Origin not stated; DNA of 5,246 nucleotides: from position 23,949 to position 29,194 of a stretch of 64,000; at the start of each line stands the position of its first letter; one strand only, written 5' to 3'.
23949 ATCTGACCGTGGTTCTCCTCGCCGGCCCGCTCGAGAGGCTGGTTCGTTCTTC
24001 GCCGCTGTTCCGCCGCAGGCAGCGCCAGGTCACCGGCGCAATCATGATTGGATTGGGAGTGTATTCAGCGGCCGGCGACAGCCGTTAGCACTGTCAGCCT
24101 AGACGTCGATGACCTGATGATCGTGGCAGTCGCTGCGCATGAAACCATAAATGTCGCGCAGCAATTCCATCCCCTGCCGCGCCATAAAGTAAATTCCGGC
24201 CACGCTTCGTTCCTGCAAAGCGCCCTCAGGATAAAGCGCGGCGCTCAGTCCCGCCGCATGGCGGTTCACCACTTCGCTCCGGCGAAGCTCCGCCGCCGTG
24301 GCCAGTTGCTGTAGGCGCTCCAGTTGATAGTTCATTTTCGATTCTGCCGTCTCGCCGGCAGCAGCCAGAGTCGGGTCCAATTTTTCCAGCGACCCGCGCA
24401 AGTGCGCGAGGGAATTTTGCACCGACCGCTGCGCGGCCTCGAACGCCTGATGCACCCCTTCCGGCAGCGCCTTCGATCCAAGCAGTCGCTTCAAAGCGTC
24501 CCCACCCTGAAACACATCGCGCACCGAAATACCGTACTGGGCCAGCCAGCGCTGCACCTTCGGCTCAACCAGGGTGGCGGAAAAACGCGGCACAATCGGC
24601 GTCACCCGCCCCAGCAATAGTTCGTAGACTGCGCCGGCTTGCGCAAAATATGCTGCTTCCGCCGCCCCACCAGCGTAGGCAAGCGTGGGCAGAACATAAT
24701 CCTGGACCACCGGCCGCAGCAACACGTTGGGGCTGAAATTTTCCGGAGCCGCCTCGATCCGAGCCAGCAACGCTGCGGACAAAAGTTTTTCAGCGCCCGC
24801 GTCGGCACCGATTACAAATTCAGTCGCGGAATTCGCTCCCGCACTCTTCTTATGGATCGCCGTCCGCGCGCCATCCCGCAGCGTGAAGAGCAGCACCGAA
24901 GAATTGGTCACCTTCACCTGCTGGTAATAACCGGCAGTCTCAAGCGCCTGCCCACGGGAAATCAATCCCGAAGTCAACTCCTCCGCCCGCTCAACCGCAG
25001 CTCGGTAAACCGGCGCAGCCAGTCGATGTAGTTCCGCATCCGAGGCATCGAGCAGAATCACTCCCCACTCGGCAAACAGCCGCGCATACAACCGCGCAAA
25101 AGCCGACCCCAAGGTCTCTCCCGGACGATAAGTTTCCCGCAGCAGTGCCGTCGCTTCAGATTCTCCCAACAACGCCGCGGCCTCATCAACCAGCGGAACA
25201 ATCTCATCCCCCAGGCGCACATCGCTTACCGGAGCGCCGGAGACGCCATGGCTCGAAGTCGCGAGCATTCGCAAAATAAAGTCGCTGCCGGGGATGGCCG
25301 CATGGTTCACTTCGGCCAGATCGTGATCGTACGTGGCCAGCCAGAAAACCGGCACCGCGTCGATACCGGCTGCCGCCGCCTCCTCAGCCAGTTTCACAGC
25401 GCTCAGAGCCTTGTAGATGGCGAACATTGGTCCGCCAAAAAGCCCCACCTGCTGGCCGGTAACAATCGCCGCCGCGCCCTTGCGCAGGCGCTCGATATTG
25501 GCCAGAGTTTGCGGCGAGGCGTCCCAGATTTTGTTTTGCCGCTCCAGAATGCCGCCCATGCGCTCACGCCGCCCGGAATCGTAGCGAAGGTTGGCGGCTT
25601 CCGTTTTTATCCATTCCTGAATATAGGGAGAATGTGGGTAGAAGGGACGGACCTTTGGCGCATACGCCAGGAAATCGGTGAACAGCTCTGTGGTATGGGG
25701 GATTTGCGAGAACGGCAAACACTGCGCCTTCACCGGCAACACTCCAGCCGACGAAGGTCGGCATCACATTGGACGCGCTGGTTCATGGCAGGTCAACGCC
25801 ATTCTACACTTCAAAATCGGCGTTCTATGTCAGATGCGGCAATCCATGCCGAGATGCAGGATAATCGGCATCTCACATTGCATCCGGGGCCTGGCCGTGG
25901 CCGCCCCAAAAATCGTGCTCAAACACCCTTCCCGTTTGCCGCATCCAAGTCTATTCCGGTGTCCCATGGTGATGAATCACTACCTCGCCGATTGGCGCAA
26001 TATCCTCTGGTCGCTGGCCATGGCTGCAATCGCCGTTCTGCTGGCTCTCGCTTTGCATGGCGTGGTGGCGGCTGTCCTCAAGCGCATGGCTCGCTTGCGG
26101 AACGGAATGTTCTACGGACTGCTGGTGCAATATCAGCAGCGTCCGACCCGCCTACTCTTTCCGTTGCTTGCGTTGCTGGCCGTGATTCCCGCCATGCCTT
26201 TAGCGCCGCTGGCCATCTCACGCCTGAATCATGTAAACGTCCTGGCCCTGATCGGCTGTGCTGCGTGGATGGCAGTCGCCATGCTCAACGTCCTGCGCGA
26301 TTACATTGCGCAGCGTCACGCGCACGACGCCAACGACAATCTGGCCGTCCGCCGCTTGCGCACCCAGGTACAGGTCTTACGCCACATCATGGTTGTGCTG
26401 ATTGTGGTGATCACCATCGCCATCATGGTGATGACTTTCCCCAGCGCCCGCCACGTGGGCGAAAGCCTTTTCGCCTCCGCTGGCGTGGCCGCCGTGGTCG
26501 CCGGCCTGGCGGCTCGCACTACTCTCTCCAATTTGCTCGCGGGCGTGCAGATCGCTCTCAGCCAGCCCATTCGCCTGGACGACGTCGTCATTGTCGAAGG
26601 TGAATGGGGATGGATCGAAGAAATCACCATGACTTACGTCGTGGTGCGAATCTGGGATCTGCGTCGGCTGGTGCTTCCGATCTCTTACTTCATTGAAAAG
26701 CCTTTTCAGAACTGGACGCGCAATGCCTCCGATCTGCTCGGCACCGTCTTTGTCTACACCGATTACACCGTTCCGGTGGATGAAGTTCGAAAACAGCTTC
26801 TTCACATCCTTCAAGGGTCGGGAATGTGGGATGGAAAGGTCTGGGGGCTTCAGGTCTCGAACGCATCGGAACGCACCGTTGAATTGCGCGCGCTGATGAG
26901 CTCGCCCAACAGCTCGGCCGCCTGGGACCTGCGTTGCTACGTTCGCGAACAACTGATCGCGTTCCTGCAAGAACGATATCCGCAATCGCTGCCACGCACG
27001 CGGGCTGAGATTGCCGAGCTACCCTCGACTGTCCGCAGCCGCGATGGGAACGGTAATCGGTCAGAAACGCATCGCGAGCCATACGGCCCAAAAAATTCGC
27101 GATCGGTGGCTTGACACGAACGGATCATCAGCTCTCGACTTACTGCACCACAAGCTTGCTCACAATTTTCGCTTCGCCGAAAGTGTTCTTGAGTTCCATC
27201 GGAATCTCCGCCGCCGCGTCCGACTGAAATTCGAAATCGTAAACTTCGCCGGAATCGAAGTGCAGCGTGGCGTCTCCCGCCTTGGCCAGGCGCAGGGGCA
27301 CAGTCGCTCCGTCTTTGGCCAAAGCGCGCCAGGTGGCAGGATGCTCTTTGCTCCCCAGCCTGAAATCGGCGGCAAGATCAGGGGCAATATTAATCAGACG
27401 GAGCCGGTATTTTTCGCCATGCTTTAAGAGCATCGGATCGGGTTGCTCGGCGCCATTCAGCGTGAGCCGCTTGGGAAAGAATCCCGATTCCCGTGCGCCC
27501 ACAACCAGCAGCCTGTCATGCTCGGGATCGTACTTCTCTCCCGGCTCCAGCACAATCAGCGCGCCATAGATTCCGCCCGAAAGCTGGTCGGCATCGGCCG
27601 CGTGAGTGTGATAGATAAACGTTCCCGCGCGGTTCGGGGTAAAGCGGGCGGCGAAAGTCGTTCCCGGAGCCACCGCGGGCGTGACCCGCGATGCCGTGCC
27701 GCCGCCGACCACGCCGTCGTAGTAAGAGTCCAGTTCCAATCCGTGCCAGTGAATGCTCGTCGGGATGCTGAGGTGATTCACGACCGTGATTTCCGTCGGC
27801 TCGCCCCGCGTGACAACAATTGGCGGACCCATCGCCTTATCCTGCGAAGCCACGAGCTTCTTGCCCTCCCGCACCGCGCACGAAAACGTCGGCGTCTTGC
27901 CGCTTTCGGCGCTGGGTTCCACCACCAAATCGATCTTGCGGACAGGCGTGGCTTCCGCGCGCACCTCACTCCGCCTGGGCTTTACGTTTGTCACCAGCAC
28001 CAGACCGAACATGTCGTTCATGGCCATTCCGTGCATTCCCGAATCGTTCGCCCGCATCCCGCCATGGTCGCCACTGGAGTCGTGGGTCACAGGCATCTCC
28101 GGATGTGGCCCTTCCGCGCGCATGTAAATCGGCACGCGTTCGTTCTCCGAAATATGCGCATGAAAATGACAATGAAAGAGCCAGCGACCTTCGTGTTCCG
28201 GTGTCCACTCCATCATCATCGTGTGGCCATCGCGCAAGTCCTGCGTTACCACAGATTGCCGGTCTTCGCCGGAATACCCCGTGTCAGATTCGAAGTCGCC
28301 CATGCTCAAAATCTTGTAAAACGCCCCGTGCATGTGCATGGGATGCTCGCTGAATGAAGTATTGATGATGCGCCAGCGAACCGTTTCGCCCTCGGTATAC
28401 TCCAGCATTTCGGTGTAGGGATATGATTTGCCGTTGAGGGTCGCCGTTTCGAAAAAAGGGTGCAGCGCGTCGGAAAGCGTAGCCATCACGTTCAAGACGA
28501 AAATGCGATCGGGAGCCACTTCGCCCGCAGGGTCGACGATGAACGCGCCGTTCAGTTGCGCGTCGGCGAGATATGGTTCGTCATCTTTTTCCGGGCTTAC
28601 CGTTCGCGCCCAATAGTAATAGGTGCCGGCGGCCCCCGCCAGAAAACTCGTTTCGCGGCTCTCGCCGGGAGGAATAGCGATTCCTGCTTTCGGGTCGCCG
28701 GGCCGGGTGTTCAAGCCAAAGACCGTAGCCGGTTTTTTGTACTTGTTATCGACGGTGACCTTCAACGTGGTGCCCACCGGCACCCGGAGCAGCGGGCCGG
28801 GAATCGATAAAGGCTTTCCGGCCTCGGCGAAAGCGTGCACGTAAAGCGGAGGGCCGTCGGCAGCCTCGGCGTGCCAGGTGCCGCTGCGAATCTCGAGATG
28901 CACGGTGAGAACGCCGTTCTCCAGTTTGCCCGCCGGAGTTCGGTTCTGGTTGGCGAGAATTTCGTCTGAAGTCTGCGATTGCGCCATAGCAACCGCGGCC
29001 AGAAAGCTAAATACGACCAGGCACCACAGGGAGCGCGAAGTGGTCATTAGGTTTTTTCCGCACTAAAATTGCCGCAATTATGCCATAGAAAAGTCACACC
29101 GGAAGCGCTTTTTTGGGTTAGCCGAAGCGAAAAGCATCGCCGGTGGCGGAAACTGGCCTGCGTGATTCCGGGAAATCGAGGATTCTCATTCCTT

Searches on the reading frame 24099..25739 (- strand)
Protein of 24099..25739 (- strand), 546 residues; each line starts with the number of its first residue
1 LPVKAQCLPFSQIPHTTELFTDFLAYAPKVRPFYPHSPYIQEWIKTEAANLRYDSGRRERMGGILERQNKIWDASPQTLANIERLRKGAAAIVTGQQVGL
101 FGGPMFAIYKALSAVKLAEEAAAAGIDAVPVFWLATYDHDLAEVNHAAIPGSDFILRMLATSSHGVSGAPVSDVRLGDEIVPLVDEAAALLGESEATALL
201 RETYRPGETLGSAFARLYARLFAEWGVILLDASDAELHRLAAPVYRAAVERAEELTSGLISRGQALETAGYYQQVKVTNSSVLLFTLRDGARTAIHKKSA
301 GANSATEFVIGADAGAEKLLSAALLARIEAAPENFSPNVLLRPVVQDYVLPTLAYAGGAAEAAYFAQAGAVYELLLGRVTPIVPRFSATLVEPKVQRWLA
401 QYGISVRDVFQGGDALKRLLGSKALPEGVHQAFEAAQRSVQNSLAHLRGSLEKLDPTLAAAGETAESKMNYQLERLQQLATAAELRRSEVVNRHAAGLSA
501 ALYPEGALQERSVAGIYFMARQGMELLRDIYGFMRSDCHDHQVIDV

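Call 87: search_protein_families(library=pfam, proteins=[window:24099-25739:-], max_evalue=0.00001)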
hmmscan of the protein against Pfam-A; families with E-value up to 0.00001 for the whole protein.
window:24099-25739:- (546 aa): 2 families
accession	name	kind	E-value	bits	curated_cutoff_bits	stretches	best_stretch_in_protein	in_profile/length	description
PF10079.15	Rossmann-like_BshC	-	5.2e-80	270.1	27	1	12-385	7-379/380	Bacillithiol biosynthesis BshC, N-terminal Rossmann-like domain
PF24850.1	CC_BshC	-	2.5e-25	89.6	27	1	388-545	1-158/159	Bacillithiol biosynthesis BshC, C-terminal coiled-coil domain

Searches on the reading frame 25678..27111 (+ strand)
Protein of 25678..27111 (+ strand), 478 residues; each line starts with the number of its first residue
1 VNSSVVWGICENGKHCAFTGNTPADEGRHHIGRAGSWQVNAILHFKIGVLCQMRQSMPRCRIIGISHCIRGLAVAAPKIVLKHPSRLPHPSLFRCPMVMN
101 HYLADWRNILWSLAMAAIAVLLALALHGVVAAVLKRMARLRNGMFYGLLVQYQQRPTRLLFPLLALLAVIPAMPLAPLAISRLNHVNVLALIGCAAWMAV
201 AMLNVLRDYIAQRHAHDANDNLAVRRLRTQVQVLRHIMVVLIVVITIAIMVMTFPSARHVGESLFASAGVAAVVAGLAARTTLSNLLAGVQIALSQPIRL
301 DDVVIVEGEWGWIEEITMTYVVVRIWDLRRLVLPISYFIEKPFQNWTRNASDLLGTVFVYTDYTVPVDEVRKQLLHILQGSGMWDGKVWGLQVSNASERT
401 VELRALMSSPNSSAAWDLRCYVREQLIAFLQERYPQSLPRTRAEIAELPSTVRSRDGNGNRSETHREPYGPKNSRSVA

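Call 87: search_protein_families(library=pfam, proteins=[window:25678-27111:+], max_evalue=0.00001)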
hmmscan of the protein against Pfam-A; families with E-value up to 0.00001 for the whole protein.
window:25678-27111:+ (478 aa): 1 family
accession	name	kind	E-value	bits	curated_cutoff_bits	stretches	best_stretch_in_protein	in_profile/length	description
PF00924.24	MS_channel_2nd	-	1.2e-11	44.9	20.2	1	282-348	2-68/68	Mechanosensitive ion channel, beta-domain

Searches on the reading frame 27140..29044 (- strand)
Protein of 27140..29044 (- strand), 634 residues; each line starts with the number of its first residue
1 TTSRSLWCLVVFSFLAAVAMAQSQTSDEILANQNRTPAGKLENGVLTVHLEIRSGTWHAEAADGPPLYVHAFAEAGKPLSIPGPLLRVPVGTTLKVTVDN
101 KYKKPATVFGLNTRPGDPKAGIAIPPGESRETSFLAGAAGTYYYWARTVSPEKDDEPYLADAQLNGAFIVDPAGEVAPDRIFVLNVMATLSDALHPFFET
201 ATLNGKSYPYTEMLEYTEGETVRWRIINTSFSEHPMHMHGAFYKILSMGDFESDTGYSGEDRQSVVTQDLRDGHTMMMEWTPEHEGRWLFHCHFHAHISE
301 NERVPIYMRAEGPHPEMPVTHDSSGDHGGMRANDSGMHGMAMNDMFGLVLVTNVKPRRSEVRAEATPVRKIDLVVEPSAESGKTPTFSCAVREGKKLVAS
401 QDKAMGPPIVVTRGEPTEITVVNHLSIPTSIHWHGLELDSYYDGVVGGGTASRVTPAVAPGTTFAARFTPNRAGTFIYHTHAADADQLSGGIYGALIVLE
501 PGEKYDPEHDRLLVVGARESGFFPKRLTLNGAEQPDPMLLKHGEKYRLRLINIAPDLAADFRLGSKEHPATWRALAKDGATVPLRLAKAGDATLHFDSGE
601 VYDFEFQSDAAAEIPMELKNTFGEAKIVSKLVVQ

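Call 74: search_protein_families(library=pfam, proteins=[window:27140-29044:-], max_evalue=0.001)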
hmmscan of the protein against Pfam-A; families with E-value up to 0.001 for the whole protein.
window:27140-29044:- (634 aa): 3 families
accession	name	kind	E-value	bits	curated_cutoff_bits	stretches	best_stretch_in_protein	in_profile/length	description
PF07732.21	Cu-oxidase_3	-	3.2e-29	101.8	21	2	395-501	15-117/119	Multicopper oxidase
PF07731.20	Cu-oxidase_2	-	2.1e-27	96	20.4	2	200-300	23-125/137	Multicopper oxidase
PF00394.28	Cu-oxidase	-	2.6e-05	24.8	21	0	524-563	36-85/157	Multicopper oxidase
